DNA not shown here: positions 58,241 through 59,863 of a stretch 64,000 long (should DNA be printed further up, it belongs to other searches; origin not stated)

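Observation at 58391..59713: Orphan radical-SAM enzyme with a mitochondrial-like presequence in a eukaryotic gene neighbourhood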

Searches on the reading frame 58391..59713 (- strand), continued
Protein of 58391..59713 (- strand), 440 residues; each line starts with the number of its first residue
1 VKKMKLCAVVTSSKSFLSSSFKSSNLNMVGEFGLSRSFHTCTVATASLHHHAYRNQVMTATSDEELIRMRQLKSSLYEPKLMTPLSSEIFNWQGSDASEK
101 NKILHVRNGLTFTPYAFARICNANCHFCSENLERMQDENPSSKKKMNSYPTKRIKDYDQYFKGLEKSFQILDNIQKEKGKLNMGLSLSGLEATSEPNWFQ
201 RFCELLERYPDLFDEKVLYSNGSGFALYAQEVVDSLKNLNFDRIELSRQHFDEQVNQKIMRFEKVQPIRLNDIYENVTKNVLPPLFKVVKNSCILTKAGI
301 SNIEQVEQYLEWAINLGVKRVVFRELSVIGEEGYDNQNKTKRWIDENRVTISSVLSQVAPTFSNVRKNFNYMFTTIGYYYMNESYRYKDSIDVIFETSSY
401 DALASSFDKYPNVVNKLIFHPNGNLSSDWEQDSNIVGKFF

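Call 20: find_related_loci(query=A1, collection=genome_contigs, flank=8000)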
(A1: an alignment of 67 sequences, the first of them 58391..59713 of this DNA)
Query A1 (440 aa) in genome_contigs; peptide patterns used: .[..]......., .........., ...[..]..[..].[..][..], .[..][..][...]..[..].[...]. (x = any residue, [..] = any of these).
169 stretches matched a pattern; 87 encode a relative of the query (tblastn E <= 1e-3); the best 80 are kept; 78 distinct loci.
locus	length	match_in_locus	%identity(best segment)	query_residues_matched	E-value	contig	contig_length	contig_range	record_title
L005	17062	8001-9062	44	54-439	5e-95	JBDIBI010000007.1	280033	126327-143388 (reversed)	MAG: Blastocatellia bacterium isolate AS-MICRO-OLR.206 NODE_58_length_280033_cov_33.273997, whole genome shotgun sequenc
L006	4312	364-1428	42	54-440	3e-94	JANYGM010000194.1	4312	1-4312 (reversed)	MAG: bacterium isolate 341R_metabinner_26_sub 341R_k141_338456, whole genome shotgun sequence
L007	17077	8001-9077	44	50-440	3e-93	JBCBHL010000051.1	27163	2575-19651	MAG: Bacteroidota bacterium isolate J06616_8 NODE_51_length_27163_cov_7.133021, whole genome shotgun sequence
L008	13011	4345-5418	42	51-440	8e-93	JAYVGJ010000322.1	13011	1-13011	MAG: Raineyaceae bacterium isolate GL46_Up_concoct_182 GL46_Up_concoct_182_321, whole genome shotgun sequence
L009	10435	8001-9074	42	51-440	1e-91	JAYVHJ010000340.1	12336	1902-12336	MAG: Raineyaceae bacterium isolate GL49_Down_concoct_216 GL49_Down_concoct_216_339, whole genome shotgun sequence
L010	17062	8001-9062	42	54-439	2e-90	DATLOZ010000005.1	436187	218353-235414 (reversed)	MAG TPA_asm: Cytophagaceae bacterium isolate SMAG_U13839 k141_2762300, whole genome shotgun sequence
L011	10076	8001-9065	43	54-440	3e-90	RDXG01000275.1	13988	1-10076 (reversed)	MAG: Bacteroidetes bacterium isolate PH2015_13U_35_20 PH2015_13U_scaffold_333, whole genome shotgun sequence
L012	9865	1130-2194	46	54-440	1e-88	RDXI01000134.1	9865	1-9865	MAG: Bacteroidetes bacterium isolate PH2015_13D_43_10 PH2015_13D_scaffold_414, whole genome shotgun sequence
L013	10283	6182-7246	43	54-440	6e-89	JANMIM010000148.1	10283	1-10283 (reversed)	MAG: Bacteroidota bacterium isolate OTE_70_concoct_362_sub OTE_70_k141_1554461, whole genome shotgun sequence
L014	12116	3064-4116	40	54-440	8e-89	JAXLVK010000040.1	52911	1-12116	MAG: Bacteroidia bacterium isolate STL-BAC54 C1.71.fa-40, whole genome shotgun sequence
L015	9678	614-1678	42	54-440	4e-88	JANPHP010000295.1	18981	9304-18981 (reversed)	MAG: Bacteroidota bacterium isolate VAR_69_concoct_374_sub VAR_69_k141_1008456, whole genome shotgun sequence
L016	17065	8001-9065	39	54-440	2e-87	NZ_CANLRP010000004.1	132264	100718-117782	Uncultured Microscilla sp. isolate N.fasta NODE_4, whole genome shotgun sequence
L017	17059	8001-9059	42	54-438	9e-86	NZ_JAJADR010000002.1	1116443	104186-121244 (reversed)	Hymenobacter lucidus strain BT178 NODE_2_length_1116443_cov_40.042183, whole genome shotgun sequence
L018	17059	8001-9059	41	54-438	2e-85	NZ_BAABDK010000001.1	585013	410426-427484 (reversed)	Hymenobacter glaciei strain JCM 17225 sequence01, whole genome shotgun sequence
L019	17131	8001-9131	40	33-438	6e-84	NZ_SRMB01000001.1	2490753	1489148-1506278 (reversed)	Hymenobacter metallicola strain 9PBR-1 NODE_1_length_2490753_cov_29.768383, whole genome shotgun sequence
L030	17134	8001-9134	39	36-439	1e-79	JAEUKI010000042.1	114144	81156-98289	MAG: Myxococcales bacterium isolate new MAG-91 k141_66171, whole genome shotgun sequence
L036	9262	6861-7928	38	54-440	2e-77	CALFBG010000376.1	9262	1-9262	MAG: uncultured Saprospiraceae bacterium isolate H3_Bin_Bin_188_1_1 genome assembly, contig: c_000001598103, whole genom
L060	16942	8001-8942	41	106-439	1e-66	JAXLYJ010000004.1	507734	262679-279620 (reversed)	MAG: Polyangiales bacterium isolate STL-MYX10 C1.257.fa-4, whole genome shotgun sequence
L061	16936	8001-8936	39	106-439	5e-64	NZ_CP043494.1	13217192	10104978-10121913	Archangium minus strain Cbm 6 chromosome, complete genome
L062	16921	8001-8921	35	110-436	2e-59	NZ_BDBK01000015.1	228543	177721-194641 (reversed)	Nocardia inohanensis NBRC 100128, whole genome shotgun sequence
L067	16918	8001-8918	35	110-436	7e-48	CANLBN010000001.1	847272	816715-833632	uncultured Pseudomonadales bacterium isolate 3-262-3Z.fasta genome assembly, contig: NODE_1, whole genome shotgun sequen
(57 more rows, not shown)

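Call 25: predict_structure(alignment_id=A1)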
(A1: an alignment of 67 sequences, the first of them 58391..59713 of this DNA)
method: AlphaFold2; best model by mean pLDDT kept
length: 440 residues; sequences in the alignment: 67
mean_pLDDT: 85.8   pTM: 0.85
mean pLDDT of the five models: 85.8, 84.6, 84.6, 84.2, 84.0
residues with pLDDT >= 90: 309; 70-90: 58; 50-70: 26; < 50: 47
segments of 3 or more residues with pLDDT < 50: 1-47
pLDDT, mean of each block of 10 residues (from residue 1): 38 28 34 38 44 86 98 93 93 71 93 89 89 74 55 86 98 93 88 94 97 96 96 95 97 97 97 98 96 98 98 98 93 86 95 98 98 96 98 96 91 95 93 92
secondary structure, 60 per line:
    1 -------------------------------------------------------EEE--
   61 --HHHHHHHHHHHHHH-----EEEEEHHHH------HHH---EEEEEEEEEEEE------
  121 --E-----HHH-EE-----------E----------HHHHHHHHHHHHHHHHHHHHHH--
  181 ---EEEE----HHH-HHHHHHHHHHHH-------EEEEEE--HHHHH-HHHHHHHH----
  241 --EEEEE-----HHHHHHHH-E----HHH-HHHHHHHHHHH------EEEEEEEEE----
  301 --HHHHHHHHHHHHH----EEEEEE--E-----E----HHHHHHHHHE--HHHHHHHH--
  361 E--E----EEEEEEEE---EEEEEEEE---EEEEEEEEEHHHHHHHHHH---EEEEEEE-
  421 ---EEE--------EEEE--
elements in order: E56-58 H63-76 E82-86 H87-90 E103-114 H157-178 E184-187 H196-207 E215-220 H223-227 H229-236 E243-247 H253-260 H271-281 E288-296 H303-315 E320-325 H339-347 H351-358 E369-376 E380-387 E391-399 H400-409 E413-419 E424-426 E435-438

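Call 27: search_protein_families(library=pfam, proteins=[L061:5704-7863:+, L030:5818-8010:+, L060:8941-9471:+, L018:9086-9616:+, L005:9025-9564:+, L062:8693-9403:+], max_evalue=1)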
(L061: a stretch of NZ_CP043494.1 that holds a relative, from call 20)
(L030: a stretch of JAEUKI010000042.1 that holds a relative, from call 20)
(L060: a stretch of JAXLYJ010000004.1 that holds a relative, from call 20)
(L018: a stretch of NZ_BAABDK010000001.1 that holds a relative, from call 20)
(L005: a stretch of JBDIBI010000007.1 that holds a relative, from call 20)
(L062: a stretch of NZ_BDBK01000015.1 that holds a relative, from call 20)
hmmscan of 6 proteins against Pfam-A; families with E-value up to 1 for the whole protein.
L061:5704-7863:+ (719 aa): 1 family
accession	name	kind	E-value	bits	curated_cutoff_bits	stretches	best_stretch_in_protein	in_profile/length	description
PF02668.22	TauD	-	2.1e-25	90.6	27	2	29-338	8-266/267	Taurine catabolism dioxygenase TauD, TfdA family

L030:5818-8010:+ (730 aa): 3 families
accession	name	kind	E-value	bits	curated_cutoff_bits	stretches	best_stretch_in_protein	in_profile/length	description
PF02668.22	TauD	-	3.8e-18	66.8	27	4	43-160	25-140/267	Taurine catabolism dioxygenase TauD, TfdA family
PF20172.3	DUF6538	-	0.076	13.1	27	0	206-227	34-55/60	Domain of unknown function (DUF6538)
PF00101.25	RuBisCO_small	-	0.23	11.9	27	0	170-229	19-77/97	Ribulose bisphosphate carboxylase, small chain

L060:8941-9471:+ (176 aa): 3 families
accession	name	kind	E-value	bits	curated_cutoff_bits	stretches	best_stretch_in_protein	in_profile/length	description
PF14907.12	NTP_transf_5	-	0.00037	20.6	31.2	1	10-70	64-123/249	Uncharacterised nucleotidyltransferase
PF10620.15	MdcG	-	0.01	16.2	26.5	1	9-62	20-72/121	Phosphoribosyl-dephospho-CoA transferase MdcG C-terminal domain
PF10706.15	Aminoglyc_resit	-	0.13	12.8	21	1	10-82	6-76/149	Aminoglycoside-2''-adenylyltransferase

L018:9086-9616:+ (176 aa): 1 family
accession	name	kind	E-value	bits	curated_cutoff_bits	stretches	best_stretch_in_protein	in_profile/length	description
PF14907.12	NTP_transf_5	-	0.034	14.1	31.2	1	14-71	64-120/249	Uncharacterised nucleotidyltransferase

L005:9025-9564:+ (179 aa): 1 family
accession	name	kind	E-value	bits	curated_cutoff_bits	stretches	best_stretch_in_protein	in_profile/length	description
PF09970.15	DUF2204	-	0.0061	16.6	20.3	1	24-86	3-65/181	Nucleotidyl transferase of unknown function (DUF2204)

L062:8693-9403:+ (236 aa): 2 families
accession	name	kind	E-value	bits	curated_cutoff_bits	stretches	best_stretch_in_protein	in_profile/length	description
PF14907.12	NTP_transf_5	-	0.017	15.1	31.2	1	76-150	50-122/249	Uncharacterised nucleotidyltransferase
PF09970.15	DUF2204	-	0.2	11.7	20.3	1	85-147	4-66/181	Nucleotidyl transferase of unknown function (DUF2204)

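Call 30: find_homologous_proteins(query=A2, max_evalue=0.001)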
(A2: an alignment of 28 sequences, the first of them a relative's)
Query A2 (28 sequences) (164 aa, profile of the alignment): 26 proteins with E <= 0.001 among 8000 candidates.
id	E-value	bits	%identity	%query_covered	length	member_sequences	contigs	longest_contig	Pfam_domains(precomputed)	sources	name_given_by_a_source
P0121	7.7e-52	193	100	100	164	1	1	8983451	-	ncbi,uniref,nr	ncbi:hypothetical protein GXP67_13985 [Rhodocytophaga rosea]|uniref:Nucleotidyltransferase family pr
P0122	1.5e-48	182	81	98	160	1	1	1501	-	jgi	jgi:hypothetical protein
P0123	5.9e-48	181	78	95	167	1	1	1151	-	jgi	jgi:hypothetical protein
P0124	1.1e-47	180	79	98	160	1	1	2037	-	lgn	-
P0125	8.2e-47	177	40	85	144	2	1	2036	PF14907.13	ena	-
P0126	4.6e-46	174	62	96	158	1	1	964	-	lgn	-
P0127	1.6e-45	173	69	95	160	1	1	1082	-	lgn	-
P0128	2.3e-45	172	28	62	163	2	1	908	-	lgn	-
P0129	3.1e-45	172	26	82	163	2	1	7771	-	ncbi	ncbi:MAG: hypothetical protein ACI8RZ_005316 [Myxococcota bacterium]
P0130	3.6e-45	171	29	74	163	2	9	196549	-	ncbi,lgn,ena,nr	ncbi:MAG: hypothetical protein P8R54_17000 [Myxococcota bacterium]|nr:hypothetical protein [Myxococc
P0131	1.9e-44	169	25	82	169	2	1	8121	-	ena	-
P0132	9.0e-42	160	29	82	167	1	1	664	-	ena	-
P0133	1.5e-41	160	27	80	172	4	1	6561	-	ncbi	-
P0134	3.7e-41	158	29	74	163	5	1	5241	-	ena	-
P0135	4.8e-41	158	29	79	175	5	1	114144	-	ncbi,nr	ncbi:MAG: hypothetical protein JNK05_15110 [Myxococcales bacterium]|nr:hypothetical protein [Myxococ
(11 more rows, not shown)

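Call 34: search_protein_families(library=padloc, proteins=[window:58391-59713:-, P0073, P0121, L060:8941-9471:+, L061:5704-7863:+], max_evalue=1)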
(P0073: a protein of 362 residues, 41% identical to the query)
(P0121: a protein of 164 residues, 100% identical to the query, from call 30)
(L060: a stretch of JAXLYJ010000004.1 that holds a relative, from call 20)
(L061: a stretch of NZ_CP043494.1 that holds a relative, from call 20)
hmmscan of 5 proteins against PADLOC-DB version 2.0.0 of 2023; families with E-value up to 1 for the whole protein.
window:58391-59713:- (440 aa): 1 family
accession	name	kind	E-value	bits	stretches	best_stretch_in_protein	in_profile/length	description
PDLC02903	pVip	-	2.3e-05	22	1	118-389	7-230/257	Viperins not associated with kinases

P0073 (362 aa): 2 families
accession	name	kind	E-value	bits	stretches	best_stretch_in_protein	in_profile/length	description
PDLC02903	pVip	-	3.1e-08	31.4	1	56-223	9-152/257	Viperins not associated with kinases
PDLC02904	pVip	-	5.7e-07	27.3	1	56-221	12-154/262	Viperins associated with kinases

P0121 (164 aa): 1 family
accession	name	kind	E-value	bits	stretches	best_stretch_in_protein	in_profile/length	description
PDLC01306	Cas5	-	0.02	13.1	1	35-73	94-122/174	CAS-I; effector_G5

L060:8941-9471:+ (176 aa): 0 families

L061:5704-7863:+ (719 aa): 0 families

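Call 35: find_encoding_contigs(protein=P0111, flank=10000, max_places=2)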
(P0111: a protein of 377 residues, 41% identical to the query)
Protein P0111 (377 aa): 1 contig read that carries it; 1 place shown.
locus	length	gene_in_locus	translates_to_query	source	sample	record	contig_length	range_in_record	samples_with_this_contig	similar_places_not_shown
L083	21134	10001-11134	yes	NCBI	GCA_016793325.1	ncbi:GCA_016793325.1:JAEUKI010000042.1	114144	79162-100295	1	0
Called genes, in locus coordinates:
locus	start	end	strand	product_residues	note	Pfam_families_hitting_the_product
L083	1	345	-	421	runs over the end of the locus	PF12867:DinB_2, PF03781:FGE-sulfatase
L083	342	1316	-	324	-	PF10017:Methyltransf_33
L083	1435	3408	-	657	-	-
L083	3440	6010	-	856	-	PF00350:Dynamin_N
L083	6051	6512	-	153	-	-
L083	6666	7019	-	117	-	PF00903:Glyoxalase (weak)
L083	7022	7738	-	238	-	-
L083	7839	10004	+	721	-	PF02668:TauD (faint)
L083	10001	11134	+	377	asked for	PF04055:Radical_SAM (faint)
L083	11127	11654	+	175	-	-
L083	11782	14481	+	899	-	PF17900:Peptidase_M1_N, PF01433:Peptidase_M1, PF13646:HEAT_2, PF03130:HEAT_PBS (faint), PF13646:HEAT_2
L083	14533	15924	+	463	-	PF03781:FGE-sulfatase (weak)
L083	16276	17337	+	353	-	PF14696:Glyoxalase_5, PF13669:Glyoxalase_4 (faint), PF00903:Glyoxalase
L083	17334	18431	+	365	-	PF00487:FA_desaturase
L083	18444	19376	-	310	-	PF13640:2OG-FeII_Oxy_3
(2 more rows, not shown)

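Call 36: find_encoding_contigs(protein=P0015, flank=10000, max_places=2)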
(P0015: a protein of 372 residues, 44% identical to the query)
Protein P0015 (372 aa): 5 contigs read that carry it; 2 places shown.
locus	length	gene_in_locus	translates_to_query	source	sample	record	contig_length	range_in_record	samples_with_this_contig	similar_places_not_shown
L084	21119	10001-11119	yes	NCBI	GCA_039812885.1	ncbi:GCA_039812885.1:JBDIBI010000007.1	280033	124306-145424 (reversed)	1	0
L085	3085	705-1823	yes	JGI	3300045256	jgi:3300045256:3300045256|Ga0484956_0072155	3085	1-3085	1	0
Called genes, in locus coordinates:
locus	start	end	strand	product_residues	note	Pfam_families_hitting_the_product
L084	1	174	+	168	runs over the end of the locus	-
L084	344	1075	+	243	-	-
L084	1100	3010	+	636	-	PF06480:FtsH_ext, PF06068:TIP49 (weak), PF00004:AAA, PF07728:AAA_5 (weak), PF17862:AAA_lid_3, PF01434:Peptidase_M41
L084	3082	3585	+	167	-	PF13302:Acetyltransf_3, PF13420:Acetyltransf_4, PF00583:Acetyltransf_1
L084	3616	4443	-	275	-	PF00459:Inositol_P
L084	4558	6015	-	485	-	PF12323:HTH_OrfB_IS605, PF07282:Cas12f1-like_TNB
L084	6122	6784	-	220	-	PF00912:Transgly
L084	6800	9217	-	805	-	PF06452:CBM9_1 (weak), PF19313:DUF5916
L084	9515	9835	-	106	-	PF03819:MazG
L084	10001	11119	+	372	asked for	-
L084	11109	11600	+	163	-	-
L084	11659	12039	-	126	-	PF24709:DUF7670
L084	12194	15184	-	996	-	PF13620:CarboxypepD_reg, PF25183:OMP_b-brl_4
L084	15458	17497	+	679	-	PF00069:Pkinase, PF07714:PK_Tyr_Ser-Thr, PF03109:ABC1 (weak), PF06293:Kdo (weak), PF00069:Pkinase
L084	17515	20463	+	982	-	PF04457:MJ1316, PF03372:Exo_endo_phos, PF13563:2_5_RNA_ligase2, PF20750:PAP_NTPase, PF22600:MTPAP-like_central (weak), PF01909:NTP_transf_2 (faint), PF04928:PAP_central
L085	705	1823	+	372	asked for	-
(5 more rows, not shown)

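Call 41: find_encoding_contigs(protein=P0003, flank=8000, max_places=2)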
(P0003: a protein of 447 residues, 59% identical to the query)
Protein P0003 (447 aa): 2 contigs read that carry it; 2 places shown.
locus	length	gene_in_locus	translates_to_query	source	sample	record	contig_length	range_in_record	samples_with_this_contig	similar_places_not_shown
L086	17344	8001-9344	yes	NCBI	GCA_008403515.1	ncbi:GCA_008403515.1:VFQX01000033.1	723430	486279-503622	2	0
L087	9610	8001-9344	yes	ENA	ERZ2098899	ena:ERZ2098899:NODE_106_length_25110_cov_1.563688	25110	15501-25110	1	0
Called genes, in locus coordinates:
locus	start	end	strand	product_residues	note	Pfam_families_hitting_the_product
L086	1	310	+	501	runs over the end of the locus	PF00169:PH (weak)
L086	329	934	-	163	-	PF10229:MMADHC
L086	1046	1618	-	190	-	-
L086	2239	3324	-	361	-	PF08450:SGL (faint), PF01436:NHL (weak)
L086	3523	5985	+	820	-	PF04083:Abhydro_lipase, PF00561:Abhydrolase_1, PF12146:Hydrolase_4, PF12697:Abhydrolase_6 (weak)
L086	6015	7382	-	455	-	PF00415:RCC1 (faint), PF25390:WD40_RLD, PF13540:RCC1_2 (weak)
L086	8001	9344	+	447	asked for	-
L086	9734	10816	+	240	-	PF00025:Arf (weak), PF00071:Ras, PF08477:Roc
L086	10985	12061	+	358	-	PF00931:NB-ARC (faint), PF01656:CbiA, PF02374:ArsA_ATPase, PF10609:ParA (faint), PF13614:AAA_31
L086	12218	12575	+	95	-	PF00240:ubiquitin, PF11976:Rad60-SLD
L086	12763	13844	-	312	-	PF03807:F420_oxidored, PF14748:P5CR_dimer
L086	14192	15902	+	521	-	PF01266:DAO (weak), PF01593:Amino_oxidase, PF13450:NAD_binding_8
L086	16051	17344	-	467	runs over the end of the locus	-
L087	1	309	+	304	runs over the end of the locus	PF00169:PH (weak)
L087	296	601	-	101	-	-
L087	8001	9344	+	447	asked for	-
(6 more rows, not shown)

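Call 42: find_encoding_contigs(protein=P0002, flank=3000, max_places=3)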
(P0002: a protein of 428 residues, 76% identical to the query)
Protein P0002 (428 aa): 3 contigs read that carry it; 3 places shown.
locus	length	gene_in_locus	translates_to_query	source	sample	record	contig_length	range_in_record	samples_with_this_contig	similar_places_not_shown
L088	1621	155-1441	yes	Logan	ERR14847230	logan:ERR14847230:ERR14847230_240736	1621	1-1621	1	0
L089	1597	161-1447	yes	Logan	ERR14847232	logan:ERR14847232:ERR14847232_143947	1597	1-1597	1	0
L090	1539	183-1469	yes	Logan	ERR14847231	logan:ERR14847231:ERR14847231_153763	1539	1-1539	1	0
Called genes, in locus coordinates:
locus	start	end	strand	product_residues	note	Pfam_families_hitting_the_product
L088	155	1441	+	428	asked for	-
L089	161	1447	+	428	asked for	-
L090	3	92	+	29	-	?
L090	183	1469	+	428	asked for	-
